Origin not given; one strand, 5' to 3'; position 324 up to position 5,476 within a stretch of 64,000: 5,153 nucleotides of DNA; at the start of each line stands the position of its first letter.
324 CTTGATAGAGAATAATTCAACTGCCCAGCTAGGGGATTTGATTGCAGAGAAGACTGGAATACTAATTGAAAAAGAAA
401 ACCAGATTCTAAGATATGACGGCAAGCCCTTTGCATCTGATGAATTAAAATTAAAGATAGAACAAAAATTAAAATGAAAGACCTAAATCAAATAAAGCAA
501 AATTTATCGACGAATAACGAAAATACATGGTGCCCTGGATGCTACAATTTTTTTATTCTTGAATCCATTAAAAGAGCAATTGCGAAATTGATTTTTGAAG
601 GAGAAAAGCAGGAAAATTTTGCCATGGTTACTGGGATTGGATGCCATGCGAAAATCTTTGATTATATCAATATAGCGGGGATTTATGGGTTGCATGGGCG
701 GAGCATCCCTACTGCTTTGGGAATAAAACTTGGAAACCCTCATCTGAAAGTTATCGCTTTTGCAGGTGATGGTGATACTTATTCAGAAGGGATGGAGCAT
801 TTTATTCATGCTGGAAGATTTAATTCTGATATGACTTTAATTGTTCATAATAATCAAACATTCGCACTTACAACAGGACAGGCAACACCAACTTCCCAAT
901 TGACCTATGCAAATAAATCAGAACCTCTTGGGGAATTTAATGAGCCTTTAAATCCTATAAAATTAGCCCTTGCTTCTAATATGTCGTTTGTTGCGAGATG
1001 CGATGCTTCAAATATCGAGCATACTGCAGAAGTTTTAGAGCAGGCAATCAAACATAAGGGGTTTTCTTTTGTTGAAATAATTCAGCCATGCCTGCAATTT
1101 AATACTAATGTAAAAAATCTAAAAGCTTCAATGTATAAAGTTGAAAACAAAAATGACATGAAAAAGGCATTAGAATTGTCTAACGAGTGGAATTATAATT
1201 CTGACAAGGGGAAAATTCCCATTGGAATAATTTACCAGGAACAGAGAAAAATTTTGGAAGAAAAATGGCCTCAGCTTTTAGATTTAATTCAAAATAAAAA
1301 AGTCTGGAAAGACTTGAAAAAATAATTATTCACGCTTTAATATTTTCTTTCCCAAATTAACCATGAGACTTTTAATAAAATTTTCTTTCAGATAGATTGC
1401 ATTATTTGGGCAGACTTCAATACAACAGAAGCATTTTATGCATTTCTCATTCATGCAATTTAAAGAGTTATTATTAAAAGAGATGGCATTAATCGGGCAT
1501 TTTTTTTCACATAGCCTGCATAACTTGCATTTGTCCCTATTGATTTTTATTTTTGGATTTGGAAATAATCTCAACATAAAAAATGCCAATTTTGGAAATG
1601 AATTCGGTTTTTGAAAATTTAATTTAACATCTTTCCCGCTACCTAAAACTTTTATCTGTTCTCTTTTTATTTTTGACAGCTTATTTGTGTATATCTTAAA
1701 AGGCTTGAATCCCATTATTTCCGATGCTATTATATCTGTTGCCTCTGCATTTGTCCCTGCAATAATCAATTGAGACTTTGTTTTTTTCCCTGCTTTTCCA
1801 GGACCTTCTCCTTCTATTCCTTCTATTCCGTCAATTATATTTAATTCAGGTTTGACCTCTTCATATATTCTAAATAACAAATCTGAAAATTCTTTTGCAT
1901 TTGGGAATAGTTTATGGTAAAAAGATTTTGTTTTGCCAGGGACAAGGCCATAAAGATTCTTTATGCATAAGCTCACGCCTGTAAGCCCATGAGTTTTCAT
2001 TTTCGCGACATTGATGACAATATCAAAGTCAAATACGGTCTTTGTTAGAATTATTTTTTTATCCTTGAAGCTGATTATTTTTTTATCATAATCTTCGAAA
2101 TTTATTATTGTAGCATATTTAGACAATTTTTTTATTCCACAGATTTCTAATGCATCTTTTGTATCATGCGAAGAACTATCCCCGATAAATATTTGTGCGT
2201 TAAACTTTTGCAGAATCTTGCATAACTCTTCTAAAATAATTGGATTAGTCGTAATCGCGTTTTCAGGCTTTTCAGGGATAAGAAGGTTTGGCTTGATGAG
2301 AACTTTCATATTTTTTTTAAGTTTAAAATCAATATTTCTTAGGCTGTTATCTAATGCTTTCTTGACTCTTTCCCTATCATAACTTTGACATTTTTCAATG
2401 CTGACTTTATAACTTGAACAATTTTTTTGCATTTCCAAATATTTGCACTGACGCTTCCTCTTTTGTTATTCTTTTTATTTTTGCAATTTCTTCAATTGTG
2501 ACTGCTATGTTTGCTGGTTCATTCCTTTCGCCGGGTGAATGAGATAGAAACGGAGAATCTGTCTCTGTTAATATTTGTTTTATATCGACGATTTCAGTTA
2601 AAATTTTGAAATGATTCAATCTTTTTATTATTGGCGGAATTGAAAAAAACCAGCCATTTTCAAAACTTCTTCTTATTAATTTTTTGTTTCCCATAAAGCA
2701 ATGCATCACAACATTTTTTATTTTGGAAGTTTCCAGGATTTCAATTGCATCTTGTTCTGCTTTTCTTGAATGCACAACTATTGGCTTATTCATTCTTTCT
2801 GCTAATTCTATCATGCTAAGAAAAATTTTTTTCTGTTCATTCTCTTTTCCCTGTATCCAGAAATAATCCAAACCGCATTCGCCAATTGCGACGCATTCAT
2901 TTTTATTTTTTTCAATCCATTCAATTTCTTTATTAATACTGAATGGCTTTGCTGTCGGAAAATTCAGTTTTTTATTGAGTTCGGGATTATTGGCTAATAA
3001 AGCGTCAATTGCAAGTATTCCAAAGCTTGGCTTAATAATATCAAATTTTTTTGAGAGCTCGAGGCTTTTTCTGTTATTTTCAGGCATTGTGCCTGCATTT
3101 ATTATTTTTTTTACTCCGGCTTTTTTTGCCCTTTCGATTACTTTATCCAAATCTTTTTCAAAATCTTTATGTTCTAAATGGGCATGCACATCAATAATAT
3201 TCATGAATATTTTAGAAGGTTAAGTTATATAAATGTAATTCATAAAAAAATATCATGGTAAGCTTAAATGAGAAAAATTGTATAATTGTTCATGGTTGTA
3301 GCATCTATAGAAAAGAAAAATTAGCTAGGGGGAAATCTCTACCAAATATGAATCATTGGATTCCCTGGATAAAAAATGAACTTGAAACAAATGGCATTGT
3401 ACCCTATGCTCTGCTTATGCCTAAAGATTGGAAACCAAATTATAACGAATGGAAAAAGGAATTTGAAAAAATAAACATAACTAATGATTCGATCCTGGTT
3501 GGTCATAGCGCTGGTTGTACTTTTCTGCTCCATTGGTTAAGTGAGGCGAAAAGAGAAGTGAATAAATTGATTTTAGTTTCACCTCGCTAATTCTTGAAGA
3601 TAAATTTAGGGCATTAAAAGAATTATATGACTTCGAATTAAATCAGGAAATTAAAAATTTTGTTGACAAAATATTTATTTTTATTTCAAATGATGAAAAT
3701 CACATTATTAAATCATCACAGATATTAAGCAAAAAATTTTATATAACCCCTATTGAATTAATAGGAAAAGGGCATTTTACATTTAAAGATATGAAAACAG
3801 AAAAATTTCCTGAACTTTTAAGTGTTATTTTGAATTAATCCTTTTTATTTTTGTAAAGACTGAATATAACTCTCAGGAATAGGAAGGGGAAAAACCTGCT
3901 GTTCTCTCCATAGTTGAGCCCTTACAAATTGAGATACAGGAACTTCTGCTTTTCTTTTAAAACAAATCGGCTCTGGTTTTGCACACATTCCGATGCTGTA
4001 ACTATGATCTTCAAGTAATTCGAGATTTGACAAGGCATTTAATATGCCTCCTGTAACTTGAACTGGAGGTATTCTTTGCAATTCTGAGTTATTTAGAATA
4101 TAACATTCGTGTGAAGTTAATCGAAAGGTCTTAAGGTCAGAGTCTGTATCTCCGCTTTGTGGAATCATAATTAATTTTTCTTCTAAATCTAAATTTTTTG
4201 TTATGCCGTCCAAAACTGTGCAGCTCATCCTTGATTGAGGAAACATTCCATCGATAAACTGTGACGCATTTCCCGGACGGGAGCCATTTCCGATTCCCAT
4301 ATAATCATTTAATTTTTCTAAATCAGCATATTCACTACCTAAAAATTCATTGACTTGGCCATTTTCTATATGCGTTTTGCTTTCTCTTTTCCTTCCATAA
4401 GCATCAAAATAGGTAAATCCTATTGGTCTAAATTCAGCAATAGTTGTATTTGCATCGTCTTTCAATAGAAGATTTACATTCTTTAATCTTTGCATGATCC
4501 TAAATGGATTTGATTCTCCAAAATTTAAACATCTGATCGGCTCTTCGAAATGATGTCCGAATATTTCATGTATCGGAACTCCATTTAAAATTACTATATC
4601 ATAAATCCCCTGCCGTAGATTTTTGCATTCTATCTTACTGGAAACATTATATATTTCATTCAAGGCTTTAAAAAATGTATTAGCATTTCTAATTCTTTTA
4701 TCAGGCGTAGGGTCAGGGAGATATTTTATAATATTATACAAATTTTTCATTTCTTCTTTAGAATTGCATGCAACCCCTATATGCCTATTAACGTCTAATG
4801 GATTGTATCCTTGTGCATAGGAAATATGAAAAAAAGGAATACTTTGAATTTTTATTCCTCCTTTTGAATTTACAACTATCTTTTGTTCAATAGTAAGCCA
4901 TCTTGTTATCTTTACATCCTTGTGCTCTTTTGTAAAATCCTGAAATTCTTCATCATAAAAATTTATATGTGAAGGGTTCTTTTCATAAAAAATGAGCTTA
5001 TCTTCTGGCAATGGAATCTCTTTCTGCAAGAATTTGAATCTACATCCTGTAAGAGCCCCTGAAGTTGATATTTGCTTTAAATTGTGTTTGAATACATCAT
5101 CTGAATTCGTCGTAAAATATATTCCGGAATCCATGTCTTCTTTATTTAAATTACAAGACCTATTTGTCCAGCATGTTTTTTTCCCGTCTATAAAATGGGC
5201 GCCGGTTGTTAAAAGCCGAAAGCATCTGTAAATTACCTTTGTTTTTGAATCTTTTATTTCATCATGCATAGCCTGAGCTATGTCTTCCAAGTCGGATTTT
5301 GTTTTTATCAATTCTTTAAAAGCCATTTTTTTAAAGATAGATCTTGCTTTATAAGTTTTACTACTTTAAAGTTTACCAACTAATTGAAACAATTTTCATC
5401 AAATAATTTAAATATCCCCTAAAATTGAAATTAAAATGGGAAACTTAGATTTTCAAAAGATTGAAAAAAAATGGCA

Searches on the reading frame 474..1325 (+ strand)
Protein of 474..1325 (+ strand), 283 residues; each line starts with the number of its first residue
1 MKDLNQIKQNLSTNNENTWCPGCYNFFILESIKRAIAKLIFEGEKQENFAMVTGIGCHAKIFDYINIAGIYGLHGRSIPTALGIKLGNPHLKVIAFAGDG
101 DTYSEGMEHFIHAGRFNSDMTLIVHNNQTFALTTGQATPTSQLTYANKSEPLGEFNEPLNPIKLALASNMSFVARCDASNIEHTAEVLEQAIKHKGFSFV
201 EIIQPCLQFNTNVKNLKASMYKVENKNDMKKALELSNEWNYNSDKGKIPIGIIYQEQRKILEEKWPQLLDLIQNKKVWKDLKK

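Call 75: find_encoding_contigs(protein=window:474-1325:+, flank=10000, max_places=2)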
Protein window:474-1325:+ (283 aa): 1 contig read that carries it; 1 place shown.
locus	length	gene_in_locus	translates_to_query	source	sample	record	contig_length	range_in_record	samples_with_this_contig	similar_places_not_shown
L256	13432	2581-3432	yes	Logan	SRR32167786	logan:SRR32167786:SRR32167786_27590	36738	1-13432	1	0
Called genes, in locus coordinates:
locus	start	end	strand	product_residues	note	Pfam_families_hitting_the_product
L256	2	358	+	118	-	?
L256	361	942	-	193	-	PF13549:ATP-grasp_5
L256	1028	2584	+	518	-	PF01558:POR, PF01855:POR_N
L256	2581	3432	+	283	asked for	PF02775:TPP_enzyme_C, PF12367:PFO_beta_C (weak)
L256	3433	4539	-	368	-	PF04015:DUF362, PF12838:Fer4_7 (faint), PF00037:Fer4 (weak), PF12837:Fer4_6 (faint), PF13237:Fer4_10 (weak)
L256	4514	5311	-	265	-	PF01026:TatD_DNase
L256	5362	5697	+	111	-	PF06821:Ser_hydrolase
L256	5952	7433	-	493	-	-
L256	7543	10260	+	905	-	PF00133:tRNA-synt_1, PF01406:tRNA-synt_1e (faint), PF09334:tRNA-synt_1g, PF08264:Anticodon_1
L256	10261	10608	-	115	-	-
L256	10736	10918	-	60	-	-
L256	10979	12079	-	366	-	-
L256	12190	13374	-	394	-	-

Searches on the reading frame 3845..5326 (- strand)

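Call 11: search_protein_families(library=pfam, proteins=[window:3845-5326:-], max_evalue=0.01)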
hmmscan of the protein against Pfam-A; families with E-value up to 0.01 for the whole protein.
window:3845-5326:- (493 aa): 1 family
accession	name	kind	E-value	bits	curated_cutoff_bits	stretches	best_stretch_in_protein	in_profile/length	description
PF19289.4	PmbA_TldD_3rd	-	0.00034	20.3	22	1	286-450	50-208/220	PmbA/TldA metallopeptidase C-terminal domain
